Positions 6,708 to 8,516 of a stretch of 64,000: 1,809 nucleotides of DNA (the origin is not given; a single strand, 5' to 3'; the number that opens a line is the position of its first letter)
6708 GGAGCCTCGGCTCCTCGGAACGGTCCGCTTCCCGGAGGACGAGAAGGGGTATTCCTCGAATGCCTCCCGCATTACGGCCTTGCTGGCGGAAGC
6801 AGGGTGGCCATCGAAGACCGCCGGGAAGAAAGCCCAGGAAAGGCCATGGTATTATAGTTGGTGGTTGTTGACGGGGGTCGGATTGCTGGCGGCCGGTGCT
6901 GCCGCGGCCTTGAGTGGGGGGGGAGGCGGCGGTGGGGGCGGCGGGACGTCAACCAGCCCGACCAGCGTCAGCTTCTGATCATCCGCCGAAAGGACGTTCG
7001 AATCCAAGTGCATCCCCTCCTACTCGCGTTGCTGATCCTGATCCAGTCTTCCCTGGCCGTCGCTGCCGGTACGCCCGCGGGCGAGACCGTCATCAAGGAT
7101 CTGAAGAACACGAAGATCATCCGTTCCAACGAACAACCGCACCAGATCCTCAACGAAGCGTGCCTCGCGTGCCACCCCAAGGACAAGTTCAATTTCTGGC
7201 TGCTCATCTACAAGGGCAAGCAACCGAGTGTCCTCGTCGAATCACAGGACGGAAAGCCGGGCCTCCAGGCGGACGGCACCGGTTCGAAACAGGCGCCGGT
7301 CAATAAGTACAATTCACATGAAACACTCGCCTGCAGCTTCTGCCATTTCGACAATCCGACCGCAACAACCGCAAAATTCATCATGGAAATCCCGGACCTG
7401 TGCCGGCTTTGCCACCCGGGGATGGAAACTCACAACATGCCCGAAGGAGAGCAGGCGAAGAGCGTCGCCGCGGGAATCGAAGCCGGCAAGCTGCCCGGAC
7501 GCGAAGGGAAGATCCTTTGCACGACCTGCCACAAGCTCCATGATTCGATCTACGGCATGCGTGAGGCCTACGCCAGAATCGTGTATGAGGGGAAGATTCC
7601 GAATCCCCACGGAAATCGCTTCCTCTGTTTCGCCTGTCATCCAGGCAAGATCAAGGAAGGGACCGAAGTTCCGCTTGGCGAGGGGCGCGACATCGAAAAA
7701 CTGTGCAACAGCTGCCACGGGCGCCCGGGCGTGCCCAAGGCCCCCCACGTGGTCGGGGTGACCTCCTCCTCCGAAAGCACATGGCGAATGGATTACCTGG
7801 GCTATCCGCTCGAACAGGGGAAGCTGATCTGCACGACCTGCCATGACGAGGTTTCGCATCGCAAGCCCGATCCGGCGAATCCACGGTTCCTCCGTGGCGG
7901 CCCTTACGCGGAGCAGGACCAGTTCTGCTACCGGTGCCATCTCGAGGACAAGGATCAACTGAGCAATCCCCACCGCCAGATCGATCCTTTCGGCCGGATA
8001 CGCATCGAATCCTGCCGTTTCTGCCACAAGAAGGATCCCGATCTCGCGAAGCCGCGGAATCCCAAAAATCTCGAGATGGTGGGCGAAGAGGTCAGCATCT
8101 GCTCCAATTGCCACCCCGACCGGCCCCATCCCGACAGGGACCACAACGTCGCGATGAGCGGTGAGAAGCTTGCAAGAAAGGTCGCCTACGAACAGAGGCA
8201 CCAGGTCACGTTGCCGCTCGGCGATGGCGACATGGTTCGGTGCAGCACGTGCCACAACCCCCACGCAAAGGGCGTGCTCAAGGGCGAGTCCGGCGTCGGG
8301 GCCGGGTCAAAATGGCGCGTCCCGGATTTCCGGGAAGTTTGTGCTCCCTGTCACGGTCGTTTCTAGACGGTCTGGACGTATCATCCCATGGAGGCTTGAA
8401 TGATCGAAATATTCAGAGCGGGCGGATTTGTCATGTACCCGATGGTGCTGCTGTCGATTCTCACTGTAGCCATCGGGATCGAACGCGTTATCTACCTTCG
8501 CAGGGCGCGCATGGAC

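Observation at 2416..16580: Fur-box-fronted 14-kb array joining FeoB, two metalloregulators, a TonB motor and 52 heme motifs: possible cytochrome-based reductive iron-acquisition / EET system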

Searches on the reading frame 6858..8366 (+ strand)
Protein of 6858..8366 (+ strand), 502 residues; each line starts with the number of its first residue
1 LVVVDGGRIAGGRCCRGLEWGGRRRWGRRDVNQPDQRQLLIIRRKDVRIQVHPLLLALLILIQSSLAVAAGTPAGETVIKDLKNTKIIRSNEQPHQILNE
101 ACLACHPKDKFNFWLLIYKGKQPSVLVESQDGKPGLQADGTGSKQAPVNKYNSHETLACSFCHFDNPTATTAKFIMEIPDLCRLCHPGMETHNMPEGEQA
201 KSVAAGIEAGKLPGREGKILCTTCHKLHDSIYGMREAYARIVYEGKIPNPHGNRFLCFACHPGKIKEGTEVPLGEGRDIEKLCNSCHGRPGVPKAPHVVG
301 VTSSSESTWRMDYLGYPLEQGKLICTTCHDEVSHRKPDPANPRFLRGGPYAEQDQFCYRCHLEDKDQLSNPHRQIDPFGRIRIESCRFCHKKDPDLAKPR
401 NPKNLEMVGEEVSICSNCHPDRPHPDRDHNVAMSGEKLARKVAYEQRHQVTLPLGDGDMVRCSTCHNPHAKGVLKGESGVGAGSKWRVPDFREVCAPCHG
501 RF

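Call 4: search_protein_families(library=pfam, proteins=[window:6858-8366:+], max_evalue=0.01)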
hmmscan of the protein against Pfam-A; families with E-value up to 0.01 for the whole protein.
window:6858-8366:+ (502 aa): 4 families
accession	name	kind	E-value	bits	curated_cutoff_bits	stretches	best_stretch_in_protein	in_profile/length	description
PF09699.15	Paired_CXXCH_1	-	3.6e-15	55.8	20.6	1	317-365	3-40/41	Doubled CXXCH motif (Paired_CXXCH_1)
PF14522.11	Cytochrome_C7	-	1.7e-13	50.6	24.8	3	282-361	15-66/67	Cytochrome c7 and related cytochrome c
PF22113.1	Mtrc-MtrF_II-IV_dom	-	2.6e-12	47.1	30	1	325-500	9-164/176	Outer membrane cytochrome MtrC/MtrF-like, domains II/IV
PF14537.11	Cytochrom_c3_2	-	1.8e-11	44.8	25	1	154-230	4-69/79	Cytochrome c3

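Call 16: search_protein_families(library=ncbifam, proteins=[window:7008-8366:+], max_evalue=0.01)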
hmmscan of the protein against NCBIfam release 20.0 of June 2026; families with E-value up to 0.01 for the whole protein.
window:7008-8366:+ (452 aa): 5 families
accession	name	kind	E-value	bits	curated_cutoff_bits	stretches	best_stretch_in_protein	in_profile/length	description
TIGR03508.1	decahem_SO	subfamily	6.9e-12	45.4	192.2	1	206-382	72-232/258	DmsE family decaheme c-type cytochrome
TIGR01905.1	paired_CXXCH_1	subfamily_domain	3.1e-09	36.6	25.2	0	267-314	3-39/41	doubled CXXCH domain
NF041028.1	decahem_GSU2203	exception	8.3e-07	28.5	325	0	103-181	122-187/317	GSU2203 family decaheme c-type cytochrome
TIGR03507.1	decahem_SO1788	subfamily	1.6e-05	23.6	209.3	0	206-343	183-305/672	OmcA/MtrC family decaheme c-type cytochrome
NF008659.0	PRK11659.1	equivalog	0.00056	19.6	184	1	217-376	33-174/188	cytochrome c nitrite reductase pentaheme subunit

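Call 19: find_homologous_proteins(query=window:7008-8366:+, max_evalue=1e-10)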
Query window:7008-8366:+ (452 aa): 276 proteins with E <= 1e-10 among 8000 candidates; the best 120 are listed.
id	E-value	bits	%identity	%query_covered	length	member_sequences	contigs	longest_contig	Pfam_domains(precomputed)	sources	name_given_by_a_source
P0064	0.0e+0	1085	100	100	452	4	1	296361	PF09699.16,PF14537.12,PF14522.12,PF22113.2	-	-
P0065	1.6e-264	896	80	100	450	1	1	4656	PF09699.16,PF14537.12,PF14522.12,PF22113.2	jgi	jgi:hypothetical protein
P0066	5.3e-263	891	80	97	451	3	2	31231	PF09699.16,PF14537.12,PF14522.12,PF22113.2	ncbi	-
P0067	5.8e-263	891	81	97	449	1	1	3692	PF09699.16,PF14537.12,PF14522.12,PF22113.2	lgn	-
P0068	2.1e-262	889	80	97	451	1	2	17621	PF09699.16,PF14537.12,PF14522.12,PF22113.2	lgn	-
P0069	1.8e-261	886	81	97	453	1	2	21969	PF09699.16,PF14537.12,PF14522.12,PF22113.2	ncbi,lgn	-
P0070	2.2e-261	886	82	98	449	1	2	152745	PF09699.16,PF14537.12,PF14522.12,PF22113.2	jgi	jgi:hypothetical protein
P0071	5.6e-247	838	76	96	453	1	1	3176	PF09699.16,PF14537.12,PF14522.12,PF22113.2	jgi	jgi:hypothetical protein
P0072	5.1e-246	835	76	100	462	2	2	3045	PF09699.16,PF14537.12,PF03264.20,PF14522.12,PF22113.2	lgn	-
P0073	1.3e-240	817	75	96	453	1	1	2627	PF09699.16,PF14537.12,PF14522.12,PF22113.2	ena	-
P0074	1.9e-208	711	67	95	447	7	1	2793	PF09699.16,PF14537.12,PF14522.12,PF22113.2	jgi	jgi:hypothetical protein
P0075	1.2e-207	708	65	100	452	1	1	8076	PF09699.16,PF14537.12,PF14522.12,PF22113.2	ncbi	-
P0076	1.2e-207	708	66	95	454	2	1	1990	PF09699.16,PF14537.12,PF14522.12,PF22113.2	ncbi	-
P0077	1.6e-205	701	64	100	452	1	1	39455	PF09699.16,PF14537.12,PF14522.12,PF22113.2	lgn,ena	-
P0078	1.8e-205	701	65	100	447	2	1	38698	PF09699.16,PF14537.12,PF14522.12,PF22113.2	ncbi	-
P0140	3.8e-108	380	40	94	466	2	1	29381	PF09699.16,PF14537.12,PF14522.12,PF22113.2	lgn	-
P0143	4.5e-96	341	36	98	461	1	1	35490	PF09699.16,PF14537.12,PF14522.12,PF22113.2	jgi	jgi:hypothetical protein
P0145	2.5e-82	295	37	100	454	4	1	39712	PF09699.16,PF14537.12,PF14522.12,PF22113.2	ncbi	-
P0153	1.3e-77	280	38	98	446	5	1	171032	PF09699.16,PF14537.12,PF14522.12,PF22113.2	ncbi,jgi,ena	-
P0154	4.9e-77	278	36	92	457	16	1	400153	PF09699.16,PF14537.12,PF14522.12,PF22113.2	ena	-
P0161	1.1e-71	260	37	99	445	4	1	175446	PF09699.16,PF14537.12,PF14522.12,PF22113.2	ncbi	ncbi:hypothetical protein [Deferrisoma palaeochoriense]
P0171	3.9e-65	239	33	92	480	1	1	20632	PF09699.16,PF14537.12,PF14522.12,PF22113.2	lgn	-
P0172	1.3e-63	234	32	92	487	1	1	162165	PF09699.16,PF14537.12,PF03264.20,PF14522.12,PF22113.2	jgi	jgi:hypothetical protein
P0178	4.8e-51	192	35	75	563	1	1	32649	PF09699.16,PF14537.12,PF14522.12,PF22113.2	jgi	jgi:hypothetical protein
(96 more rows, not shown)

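Call 20: find_encoding_contigs(protein=P0161, flank=10000, max_places=2)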
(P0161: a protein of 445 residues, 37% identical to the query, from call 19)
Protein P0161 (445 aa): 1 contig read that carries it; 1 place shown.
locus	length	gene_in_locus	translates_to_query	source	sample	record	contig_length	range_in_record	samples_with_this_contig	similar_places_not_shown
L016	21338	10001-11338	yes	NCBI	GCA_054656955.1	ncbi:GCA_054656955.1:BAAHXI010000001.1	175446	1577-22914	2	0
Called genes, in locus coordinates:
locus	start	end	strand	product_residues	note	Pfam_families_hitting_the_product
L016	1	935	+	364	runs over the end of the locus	PF08242:Methyltransf_12 (weak), PF13649:Methyltransf_25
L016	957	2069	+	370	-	PF00724:Oxidored_FMN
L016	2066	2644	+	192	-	PF00857:Isochorismatase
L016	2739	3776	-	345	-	PF00487:FA_desaturase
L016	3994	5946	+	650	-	PF16177:ACAS_N, PF00501:AMP-binding, PF13193:AMP-binding_C (weak)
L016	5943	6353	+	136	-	PF00293:NUDIX, PF14815:NUDIX_4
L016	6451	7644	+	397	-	PF21088:MS_channel_1st (weak), PF00924:MS_channel_2nd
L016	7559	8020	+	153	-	-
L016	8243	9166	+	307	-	PF00070:Pyr_redox (faint), PF00890:FAD_binding_2 (faint), PF01266:DAO (faint), PF01494:FAD_binding_3 (faint), PF07992:Pyr_redox_2, PF12831:FAD_oxidored (weak), PF13450:NAD_binding_8 (weak), PF13738:Pyr_redox_3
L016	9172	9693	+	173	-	PF00149:Metallophos (faint), PF12850:Metallophos_2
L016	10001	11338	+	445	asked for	PF22113:Mtrc-MtrF_II-IV_dom (faint), PF09699:Paired_CXXCH_1 (faint), PF14522:Cytochrome_C7 (faint), PF14537:Cytochrom_c3_2 (faint)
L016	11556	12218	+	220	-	PF01618:MotA_ExbB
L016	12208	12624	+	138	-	PF02472:ExbD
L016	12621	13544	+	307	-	-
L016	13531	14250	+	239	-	PF14522:Cytochrome_C7 (faint)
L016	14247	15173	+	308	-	PF01292:Ni_hydr_CYTB, PF07719:TPR_2 (weak), PF13371:TPR_9, PF13414:TPR_11 (weak), PF13424:TPR_12, PF13428:TPR_14 (weak), PF13432:TPR_16, PF14559:TPR_19, +4 more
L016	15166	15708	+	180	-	-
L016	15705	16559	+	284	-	PF24684:Vgb_lyase, PF01436:NHL (faint)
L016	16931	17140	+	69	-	-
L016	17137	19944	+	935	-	PF09699:Paired_CXXCH_1 (faint), PF14522:Cytochrome_C7 (faint), PF22113:Mtrc-MtrF_II-IV_dom (faint), PF14537:Cytochrom_c3_2 (weak)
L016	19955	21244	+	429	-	PF03130:HEAT_PBS (faint), PF02985:HEAT (faint), PF13646:HEAT_2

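Call 21: find_encoding_contigs(protein=P0154, flank=10000, max_places=2)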
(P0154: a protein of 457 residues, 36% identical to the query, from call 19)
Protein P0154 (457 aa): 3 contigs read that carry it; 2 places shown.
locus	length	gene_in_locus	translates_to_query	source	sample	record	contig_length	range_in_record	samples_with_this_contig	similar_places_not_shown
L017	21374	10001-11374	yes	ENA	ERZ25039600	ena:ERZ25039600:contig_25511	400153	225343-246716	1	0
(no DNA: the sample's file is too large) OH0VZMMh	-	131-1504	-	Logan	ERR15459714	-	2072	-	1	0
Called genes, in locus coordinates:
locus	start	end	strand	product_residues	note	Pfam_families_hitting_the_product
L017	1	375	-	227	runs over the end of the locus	-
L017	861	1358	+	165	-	-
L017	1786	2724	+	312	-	PF03435:Sacchrp_dh_NADP, PF16653:Sacchrp_dh_C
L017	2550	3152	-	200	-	-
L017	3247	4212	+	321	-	-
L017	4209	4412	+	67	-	-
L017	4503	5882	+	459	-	PF14841:FliG_M (faint), PF03448:MgtE_N, PF00571:CBS, PF01769:MgtE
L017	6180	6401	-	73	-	-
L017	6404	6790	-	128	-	PF06262:Zincin_1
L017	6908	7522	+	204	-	-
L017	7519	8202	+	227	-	-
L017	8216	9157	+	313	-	PF00070:Pyr_redox (faint), PF00890:FAD_binding_2 (weak), PF01134:GIDA (faint), PF01266:DAO (weak), PF07992:Pyr_redox_2, PF12831:FAD_oxidored, PF13450:NAD_binding_8 (weak), PF13738:Pyr_redox_3, +2 more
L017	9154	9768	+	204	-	PF00149:Metallophos, PF12850:Metallophos_2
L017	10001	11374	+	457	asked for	PF14537:Cytochrom_c3_2 (faint), PF22113:Mtrc-MtrF_II-IV_dom (faint), PF09699:Paired_CXXCH_1 (faint), PF14522:Cytochrome_C7 (faint)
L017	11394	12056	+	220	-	PF01618:MotA_ExbB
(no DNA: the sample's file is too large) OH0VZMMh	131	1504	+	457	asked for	PF14537:Cytochrom_c3_2 (faint), PF22113:Mtrc-MtrF_II-IV_dom (faint), PF09699:Paired_CXXCH_1 (faint), PF14522:Cytochrome_C7 (faint)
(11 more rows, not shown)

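Call 22: find_encoding_contigs(protein=P0172, flank=10000, max_places=2)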
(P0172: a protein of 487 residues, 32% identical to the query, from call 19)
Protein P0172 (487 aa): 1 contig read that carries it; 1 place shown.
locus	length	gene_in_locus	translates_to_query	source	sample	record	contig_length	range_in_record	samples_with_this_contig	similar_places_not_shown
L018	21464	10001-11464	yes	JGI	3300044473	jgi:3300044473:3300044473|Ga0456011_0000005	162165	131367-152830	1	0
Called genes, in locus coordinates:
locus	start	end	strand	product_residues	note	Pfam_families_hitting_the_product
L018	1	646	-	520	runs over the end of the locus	PF05157:MshEN, PF13191:AAA_16 (faint), PF00437:T2SSE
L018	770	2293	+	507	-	PF00479:G6PD_N, PF02781:G6PD_C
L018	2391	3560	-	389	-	PF13439:Glyco_transf_4, PF13579:Glyco_trans_4_4 (weak), PF20706:GT4-conflict, PF00534:Glycos_transf_1, PF13692:Glyco_trans_1_4, PF13524:Glyco_trans_1_2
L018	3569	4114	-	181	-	PF01510:Amidase_2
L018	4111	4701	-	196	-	-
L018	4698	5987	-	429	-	PF04055:Radical_SAM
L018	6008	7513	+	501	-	-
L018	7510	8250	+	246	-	PF01925:TauE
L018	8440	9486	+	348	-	PF13646:HEAT_2 (weak)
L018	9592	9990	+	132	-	PF22478:DUF6982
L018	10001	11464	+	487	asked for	PF03264:Cytochrom_NNT (faint), PF22113:Mtrc-MtrF_II-IV_dom (faint), PF09699:Paired_CXXCH_1 (faint), PF14522:Cytochrome_C7 (faint), PF14537:Cytochrom_c3_2 (faint)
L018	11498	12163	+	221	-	PF01618:MotA_ExbB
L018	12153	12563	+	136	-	PF02472:ExbD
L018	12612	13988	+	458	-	-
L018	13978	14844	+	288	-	PF02085:Cytochrom_CIII (faint), PF14522:Cytochrome_C7 (faint), PF14537:Cytochrom_c3_2 (faint), PF22113:Mtrc-MtrF_II-IV_dom (faint)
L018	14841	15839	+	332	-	PF01292:Ni_hydr_CYTB, PF00515:TPR_1 (faint), PF07719:TPR_2 (faint), PF13414:TPR_11 (faint), PF14559:TPR_19 (weak), PF13431:TPR_17 (faint)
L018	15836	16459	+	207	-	-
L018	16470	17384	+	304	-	PF01436:NHL (faint)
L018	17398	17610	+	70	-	-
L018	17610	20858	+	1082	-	PF02085:Cytochrom_CIII (faint), PF22113:Mtrc-MtrF_II-IV_dom (faint), PF09699:Paired_CXXCH_1 (faint), PF14537:Cytochrom_c3_2 (faint), PF14522:Cytochrome_C7 (weak)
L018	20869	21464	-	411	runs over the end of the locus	PF07719:TPR_2 (faint), PF24575:TPR_Slam (faint), PF14559:TPR_19 (weak), PF13428:TPR_14 (weak), PF13432:TPR_16 (weak), PF14559:TPR_19 (weak)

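Call 35: find_encoding_contigs(protein=P0153, flank=10000, max_places=1)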
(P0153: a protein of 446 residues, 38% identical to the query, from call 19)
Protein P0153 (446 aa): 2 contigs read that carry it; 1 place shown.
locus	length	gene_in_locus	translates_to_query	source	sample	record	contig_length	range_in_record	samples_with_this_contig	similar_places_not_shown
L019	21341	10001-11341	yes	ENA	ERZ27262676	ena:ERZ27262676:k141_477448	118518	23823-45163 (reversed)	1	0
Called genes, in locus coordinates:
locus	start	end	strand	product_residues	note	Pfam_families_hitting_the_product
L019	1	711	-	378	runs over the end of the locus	PF01336:tRNA_anti-codon, PF01966:HD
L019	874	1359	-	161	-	PF22113:Mtrc-MtrF_II-IV_dom (weak), PF14522:Cytochrome_C7 (faint), PF09699:Paired_CXXCH_1 (weak)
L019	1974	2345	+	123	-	-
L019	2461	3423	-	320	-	-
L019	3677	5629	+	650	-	PF16177:ACAS_N, PF00501:AMP-binding, PF13193:AMP-binding_C (weak)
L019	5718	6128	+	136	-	PF00293:NUDIX, PF14815:NUDIX_4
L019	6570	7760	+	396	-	PF00924:MS_channel_2nd (weak), PF21082:MS_channel_3rd (faint)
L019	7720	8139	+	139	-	-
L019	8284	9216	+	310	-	PF00070:Pyr_redox (faint), PF00890:FAD_binding_2 (faint), PF01134:GIDA (faint), PF01266:DAO (faint), PF07992:Pyr_redox_2, PF12831:FAD_oxidored (weak), PF13450:NAD_binding_8 (weak), PF13738:Pyr_redox_3, +1 more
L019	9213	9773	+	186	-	PF00149:Metallophos, PF12850:Metallophos_2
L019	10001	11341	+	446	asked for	PF14522:Cytochrome_C7 (faint), PF09699:Paired_CXXCH_1 (faint), PF14537:Cytochrom_c3_2 (faint), PF22113:Mtrc-MtrF_II-IV_dom (faint)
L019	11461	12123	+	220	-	PF01618:MotA_ExbB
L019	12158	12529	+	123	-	PF02472:ExbD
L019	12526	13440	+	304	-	-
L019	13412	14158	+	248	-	PF14522:Cytochrome_C7 (faint), PF14537:Cytochrom_c3_2 (faint)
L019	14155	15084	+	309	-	PF01292:Ni_hydr_CYTB (weak), PF13428:TPR_14 (faint), PF13431:TPR_17 (faint), PF00515:TPR_1 (faint), PF07719:TPR_2 (faint), PF13371:TPR_9 (weak), PF13432:TPR_16, PF14559:TPR_19 (weak), +2 more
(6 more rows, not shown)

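Call 36: find_encoding_contigs(protein=P0143, flank=10000, max_places=1)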
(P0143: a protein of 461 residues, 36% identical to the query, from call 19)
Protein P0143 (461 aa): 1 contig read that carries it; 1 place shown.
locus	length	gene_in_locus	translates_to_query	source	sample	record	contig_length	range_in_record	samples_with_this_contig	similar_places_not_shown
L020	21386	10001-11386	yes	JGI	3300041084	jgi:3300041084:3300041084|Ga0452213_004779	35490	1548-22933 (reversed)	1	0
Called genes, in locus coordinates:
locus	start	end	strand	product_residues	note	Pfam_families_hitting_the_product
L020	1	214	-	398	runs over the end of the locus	PF14522:Cytochrome_C7 (faint), PF14537:Cytochrom_c3_2 (faint), PF22113:Mtrc-MtrF_II-IV_dom (faint), PF09699:Paired_CXXCH_1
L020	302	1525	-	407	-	PF14522:Cytochrome_C7 (faint), PF14537:Cytochrom_c3_2 (faint), PF22113:Mtrc-MtrF_II-IV_dom (faint), PF13435:Cytochrome_C554 (faint)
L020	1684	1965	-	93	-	PF00578:AhpC-TSA (weak)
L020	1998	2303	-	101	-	PF00578:AhpC-TSA (weak)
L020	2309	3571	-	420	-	PF13435:Cytochrome_C554 (faint), PF22113:Mtrc-MtrF_II-IV_dom (weak)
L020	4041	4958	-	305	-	PF00578:AhpC-TSA, PF08534:Redoxin, PF13905:Thioredoxin_8 (weak), PF23914:TPR_CcmH_CycH, PF13432:TPR_16 (weak), PF14559:TPR_19, PF13424:TPR_12, PF13432:TPR_16, +15 more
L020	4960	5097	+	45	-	-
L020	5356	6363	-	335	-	PF00578:AhpC-TSA, PF08534:Redoxin, PF13905:Thioredoxin_8 (weak), PF14559:TPR_19 (weak), PF25060:ARM_TT21_2nd, PF00515:TPR_1 (weak), PF13432:TPR_16, PF13414:TPR_11, +14 more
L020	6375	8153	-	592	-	PF22678:Cytochrom_c_NrfB-like (faint), PF02085:Cytochrom_CIII (faint), PF14522:Cytochrome_C7 (faint), PF14537:Cytochrom_c3_2 (faint), PF09699:Paired_CXXCH_1, PF22113:Mtrc-MtrF_II-IV_dom, PF09699:Paired_CXXCH_1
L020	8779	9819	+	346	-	PF00578:AhpC-TSA, PF08534:Redoxin, PF13905:Thioredoxin_8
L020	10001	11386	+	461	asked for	PF14522:Cytochrome_C7 (faint), PF22113:Mtrc-MtrF_II-IV_dom (faint), PF09699:Paired_CXXCH_1 (faint), PF14537:Cytochrom_c3_2 (faint)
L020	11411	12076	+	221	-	PF01618:MotA_ExbB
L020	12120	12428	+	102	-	PF02472:ExbD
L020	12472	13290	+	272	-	-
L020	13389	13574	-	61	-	-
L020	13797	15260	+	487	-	PF01292:Ni_hydr_CYTB, PF13428:TPR_14 (faint), PF00515:TPR_1 (weak), PF07719:TPR_2 (faint), PF13431:TPR_17 (faint), PF13414:TPR_11, PF13432:TPR_16, PF14559:TPR_19 (weak), +1 more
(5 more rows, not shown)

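Call 37: find_encoding_contigs(protein=P0178, flank=10000, max_places=1)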
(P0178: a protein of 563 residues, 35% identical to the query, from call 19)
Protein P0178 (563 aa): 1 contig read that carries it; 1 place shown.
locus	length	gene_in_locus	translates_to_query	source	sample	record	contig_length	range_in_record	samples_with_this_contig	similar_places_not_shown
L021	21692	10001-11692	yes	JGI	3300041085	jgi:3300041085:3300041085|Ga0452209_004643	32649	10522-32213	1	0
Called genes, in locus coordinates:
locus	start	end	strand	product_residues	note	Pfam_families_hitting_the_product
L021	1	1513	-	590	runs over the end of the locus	PF14691:Fer4_20, PF01262:AlaDh_PNT_C (faint), PF01946:Thi4 (faint), PF00070:Pyr_redox (faint), PF01494:FAD_binding_3 (weak), PF07992:Pyr_redox_2, PF13450:NAD_binding_8 (weak), PF13738:Pyr_redox_3 (weak), +3 more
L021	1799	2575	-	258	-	PF02649:GCHY-1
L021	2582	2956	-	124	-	PF01242:PTPS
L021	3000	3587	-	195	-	-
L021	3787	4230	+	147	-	PF00011:HSP20, PF17886:ArsA_HSP20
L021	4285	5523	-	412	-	PF09837:DUF2064 (faint)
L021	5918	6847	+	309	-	PF14522:Cytochrome_C7 (faint), PF14537:Cytochrom_c3_2 (faint), PF09699:Paired_CXXCH_1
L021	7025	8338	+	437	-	PF13435:Cytochrome_C554 (faint), PF14522:Cytochrome_C7 (faint), PF14537:Cytochrom_c3_2 (faint), PF09699:Paired_CXXCH_1 (faint), PF13447:Multi-haem_cyto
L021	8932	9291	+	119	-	PF00072:Response_reg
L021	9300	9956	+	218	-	PF00923:TAL_FSA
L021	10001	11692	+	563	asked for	PF09699:Paired_CXXCH_1 (faint), PF14522:Cytochrome_C7 (faint), PF14537:Cytochrom_c3_2 (faint), PF22113:Mtrc-MtrF_II-IV_dom (weak)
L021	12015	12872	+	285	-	PF00701:DHDPS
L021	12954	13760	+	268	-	PF01113:DapB_N, PF05173:DapB_C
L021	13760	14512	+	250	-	PF10370:Rv2993c-like_N, PF01557:FAA_hydrolase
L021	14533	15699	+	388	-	PF00155:Aminotran_1_2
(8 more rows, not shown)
